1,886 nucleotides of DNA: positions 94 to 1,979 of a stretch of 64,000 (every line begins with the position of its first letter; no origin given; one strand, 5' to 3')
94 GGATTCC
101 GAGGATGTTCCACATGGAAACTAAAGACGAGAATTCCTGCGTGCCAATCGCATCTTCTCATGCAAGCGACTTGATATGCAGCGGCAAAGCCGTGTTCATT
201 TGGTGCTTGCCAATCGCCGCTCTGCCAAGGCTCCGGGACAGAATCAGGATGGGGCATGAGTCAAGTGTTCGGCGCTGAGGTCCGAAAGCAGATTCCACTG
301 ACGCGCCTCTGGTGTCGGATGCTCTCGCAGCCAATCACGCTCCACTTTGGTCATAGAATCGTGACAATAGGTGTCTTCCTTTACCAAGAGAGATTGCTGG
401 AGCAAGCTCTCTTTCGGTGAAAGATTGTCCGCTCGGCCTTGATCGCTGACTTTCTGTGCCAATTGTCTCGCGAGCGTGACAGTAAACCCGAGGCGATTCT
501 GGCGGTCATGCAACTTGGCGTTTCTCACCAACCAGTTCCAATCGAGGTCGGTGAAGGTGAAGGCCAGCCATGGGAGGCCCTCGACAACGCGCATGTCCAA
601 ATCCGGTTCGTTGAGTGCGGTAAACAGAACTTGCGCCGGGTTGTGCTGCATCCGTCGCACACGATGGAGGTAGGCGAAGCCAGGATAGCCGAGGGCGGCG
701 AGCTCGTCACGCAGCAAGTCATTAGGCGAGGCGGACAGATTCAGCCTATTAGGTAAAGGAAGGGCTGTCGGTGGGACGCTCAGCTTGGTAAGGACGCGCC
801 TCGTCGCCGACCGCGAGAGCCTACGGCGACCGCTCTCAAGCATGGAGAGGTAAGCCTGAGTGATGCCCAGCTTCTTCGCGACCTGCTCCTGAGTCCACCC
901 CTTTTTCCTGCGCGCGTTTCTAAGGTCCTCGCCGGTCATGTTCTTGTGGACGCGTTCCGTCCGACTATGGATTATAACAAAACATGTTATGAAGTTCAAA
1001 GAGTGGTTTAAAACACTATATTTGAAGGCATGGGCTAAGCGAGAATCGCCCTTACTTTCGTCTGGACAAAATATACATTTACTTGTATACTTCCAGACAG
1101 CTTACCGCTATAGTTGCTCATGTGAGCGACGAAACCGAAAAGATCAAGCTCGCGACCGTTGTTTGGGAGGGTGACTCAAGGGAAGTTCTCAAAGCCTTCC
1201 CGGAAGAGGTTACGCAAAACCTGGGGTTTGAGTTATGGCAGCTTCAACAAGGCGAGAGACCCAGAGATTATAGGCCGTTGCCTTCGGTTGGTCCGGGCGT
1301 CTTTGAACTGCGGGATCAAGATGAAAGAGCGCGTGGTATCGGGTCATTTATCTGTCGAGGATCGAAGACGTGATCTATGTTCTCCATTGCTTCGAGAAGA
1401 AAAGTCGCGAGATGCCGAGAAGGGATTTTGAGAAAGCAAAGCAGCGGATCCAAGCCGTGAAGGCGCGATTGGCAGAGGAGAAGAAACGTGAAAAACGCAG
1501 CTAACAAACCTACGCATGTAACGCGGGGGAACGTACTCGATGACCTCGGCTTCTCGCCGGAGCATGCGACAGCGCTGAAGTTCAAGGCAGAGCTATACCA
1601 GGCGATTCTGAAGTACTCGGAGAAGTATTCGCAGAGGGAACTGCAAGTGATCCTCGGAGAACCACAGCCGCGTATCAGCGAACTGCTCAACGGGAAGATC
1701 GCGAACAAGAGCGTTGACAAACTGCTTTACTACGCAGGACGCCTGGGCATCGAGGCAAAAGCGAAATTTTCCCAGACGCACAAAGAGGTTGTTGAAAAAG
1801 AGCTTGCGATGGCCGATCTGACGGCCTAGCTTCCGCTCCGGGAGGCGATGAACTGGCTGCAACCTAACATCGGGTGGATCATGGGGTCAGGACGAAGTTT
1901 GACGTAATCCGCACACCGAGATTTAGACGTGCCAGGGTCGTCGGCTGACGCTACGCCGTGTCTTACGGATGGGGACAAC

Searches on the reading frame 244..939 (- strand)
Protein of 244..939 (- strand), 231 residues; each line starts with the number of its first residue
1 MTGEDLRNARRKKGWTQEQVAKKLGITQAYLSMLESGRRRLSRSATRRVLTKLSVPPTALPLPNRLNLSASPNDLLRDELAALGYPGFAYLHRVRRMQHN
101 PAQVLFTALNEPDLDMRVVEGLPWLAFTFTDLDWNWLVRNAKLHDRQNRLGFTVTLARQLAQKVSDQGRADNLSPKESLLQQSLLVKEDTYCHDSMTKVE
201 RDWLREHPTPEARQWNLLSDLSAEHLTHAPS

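Call 3: search_protein_families(library=pfam, proteins=[window:244-939:-], max_evalue=1)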
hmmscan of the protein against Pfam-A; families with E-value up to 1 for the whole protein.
window:244-939:- (231 aa): 9 families
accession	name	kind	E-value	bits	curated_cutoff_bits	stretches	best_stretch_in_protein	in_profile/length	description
PF01381.28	HTH_3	-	8.1e-13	48.6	23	1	6-55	1-50/55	Helix-turn-helix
PF13560.12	HTH_31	-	2.1e-12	47.6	27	1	3-58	3-59/64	Helix-turn-helix domain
PF12844.13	HTH_19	-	5.9e-11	42.6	30.2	1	3-60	1-58/64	Helix-turn-helix domain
PF13413.12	HTH_25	-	7.9e-07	29.2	24.6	1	6-38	2-34/62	Helix-turn-helix domain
PF13744.12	HTH_37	-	0.00079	19.6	27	1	8-38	25-55/80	Helix-turn-helix domain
PF04545.22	Sigma70_r4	-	0.011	15.6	24.1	1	10-35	16-41/50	Sigma-70, region 4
PF13443.12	HTH_26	-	0.11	13.2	22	1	6-42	2-39/63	Cro/C1-type HTH DNA-binding domain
PF10078.15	DUF2316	-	0.12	13.1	26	1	2-32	11-41/89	Uncharacterized protein conserved in bacteria (DUF2316)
PF18488.6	WYL_3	-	0.19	12.6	25.3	1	11-30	12-31/63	WYL domain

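Call 4: search_protein_families(library=ncbifam, proteins=[window:244-939:-], max_evalue=1)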
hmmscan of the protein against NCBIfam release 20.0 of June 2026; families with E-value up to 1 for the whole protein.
window:244-939:- (231 aa): 27 families (the best 25 are shown)
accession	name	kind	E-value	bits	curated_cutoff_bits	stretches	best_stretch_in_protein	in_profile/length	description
TIGR03070.1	couple_hipB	subfamily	2.5e-07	30.5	71.65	1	3-50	4-51/58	type II toxin-antitoxin system Y4mF family antitoxin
NF007271.0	PRK09726.1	equivalog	1e-05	25.4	79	1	6-50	17-61/88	type II toxin-antitoxin system antitoxin HipB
NF041951.1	phage_RstR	subfamily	6.3e-05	23.2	80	1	3-55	4-56/108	RstR family transcriptional repressor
TIGR03830.1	CxxCG_CxxCG_HTH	subfamily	0.0001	22.1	61.8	1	1-46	65-110/127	type II TA system antitoxin MqsA family protein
NF047948.1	male_kill_WMK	equivalog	0.00015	21.3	300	1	4-60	8-221/300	WO male-killing family protein Wmk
NF003055.0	PRK03975.1-2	equivalog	0.00032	20.5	122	1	11-38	21-48/140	putative transcriptional regulator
NF006015.0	PRK08154.1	subfamily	0.00032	20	204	1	3-58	32-87/314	anaerobic benzoate catabolism transcriptional regulator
TIGR00270.2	TIGR00270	equivalog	0.00052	19.9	110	1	5-38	79-112/159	multiprotein bridging factor aMBF1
TIGR00721.1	tfx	subfamily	0.00085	19.2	60.25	1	11-36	18-43/137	Tfx family DNA-binding protein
NF041677.1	trans_regClgR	equivalog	0.0012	18.9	170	1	3-56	10-63/113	transcriptional regulator ClgR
NF041534.1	rodZ_Strepcoccus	equivalog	0.0014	17.9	375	1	3-36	7-40/275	cytoskeleton protein RodZ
NF038139.1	Reg_Aceta_RamB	equivalog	0.0055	15.4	700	1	3-57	4-58/465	acetate metabolism transcriptional regulator RamB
NF002773.0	PRK02866.1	subfamily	0.0079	16.3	150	1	6-59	10-63/147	cyanase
NF046032.1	TransRegSlrRBacil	equivalog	0.009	16.1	250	1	1-39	1-39/149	HTH-type transcriptional regulator SlrR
TIGR03900.1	prc_long_Delta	hypoth_equivalog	0.01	13.8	660.95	1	149-211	488-550/973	MXAN_5808 family serine peptidase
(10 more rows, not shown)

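Call 5: search_protein_families(library=padloc, proteins=[window:244-939:-], max_evalue=1)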
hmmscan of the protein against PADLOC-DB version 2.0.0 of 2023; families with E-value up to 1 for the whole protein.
window:244-939:- (231 aa): 16 families
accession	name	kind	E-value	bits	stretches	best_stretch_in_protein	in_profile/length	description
PDLC02926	HTH_VI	-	4.1e-11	41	1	1-60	1-60/92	-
PDLC04142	capH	-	1.1e-07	30.9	1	2-57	7-62/103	capH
PDLC03949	RmrA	-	1.7e-05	21.9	1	4-58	5-59/363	-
PDLC03665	Control_protein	-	3.2e-05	22.1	1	3-60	10-68/77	control protein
PDLC03954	RmrA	-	3.8e-05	20.8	1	2-58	11-67/380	-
PDLC03943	RmrA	-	8.8e-05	19.7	1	2-58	3-59/370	-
PDLC03947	RmrA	-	0.00013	18.9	1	2-56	12-66/383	-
PDLC03953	RmrA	-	0.00035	17.9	1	2-56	6-60/373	-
PDLC03664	Control_protein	-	0.00053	18.4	1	3-58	15-70/74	control protein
PDLC03955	RmrA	-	0.0019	15.5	1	5-67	24-86/371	-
PDLC03952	RmrA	-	0.0023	14.8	1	4-56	25-77/395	-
PDLC03944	RmrA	-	0.0076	13.4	1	2-56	7-61/384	-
PDLC04759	PDC-M64B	-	0.008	14.2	1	11-53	36-74/135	-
PDLC04757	PDC-M64B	-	0.019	12.9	1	4-41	32-69/128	-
PDLC03668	Control_protein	-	0.021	13.4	1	8-45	15-52/79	control protein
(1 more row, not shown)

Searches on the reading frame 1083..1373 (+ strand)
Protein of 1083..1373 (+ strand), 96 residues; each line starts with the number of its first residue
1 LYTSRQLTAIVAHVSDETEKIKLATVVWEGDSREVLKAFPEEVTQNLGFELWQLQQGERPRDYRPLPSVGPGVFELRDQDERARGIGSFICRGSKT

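Call 73: search_protein_families(library=pfam, proteins=[window:1083-1373:+], max_evalue=0.01)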
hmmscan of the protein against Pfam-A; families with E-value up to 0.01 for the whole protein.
window:1083-1373:+ (96 aa): 1 family
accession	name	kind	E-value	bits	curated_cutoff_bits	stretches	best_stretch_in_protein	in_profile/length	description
PF05973.20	Gp49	-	3.3e-05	24.3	23.9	1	35-85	2-54/90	Phage derived protein Gp49-like (DUF891)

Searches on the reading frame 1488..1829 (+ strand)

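Call 73: search_protein_families(library=pfam, proteins=[window:1488-1829:+], max_evalue=0.01)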
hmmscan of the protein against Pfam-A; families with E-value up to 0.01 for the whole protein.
window:1488-1829:+ (113 aa): 2 families
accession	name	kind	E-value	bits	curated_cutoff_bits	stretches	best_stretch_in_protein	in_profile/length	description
PF13744.12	HTH_37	-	1.9e-12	47.2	27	1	17-90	2-75/80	Helix-turn-helix domain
PF01381.28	HTH_3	-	0.00052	20.4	23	1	44-88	7-50/55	Helix-turn-helix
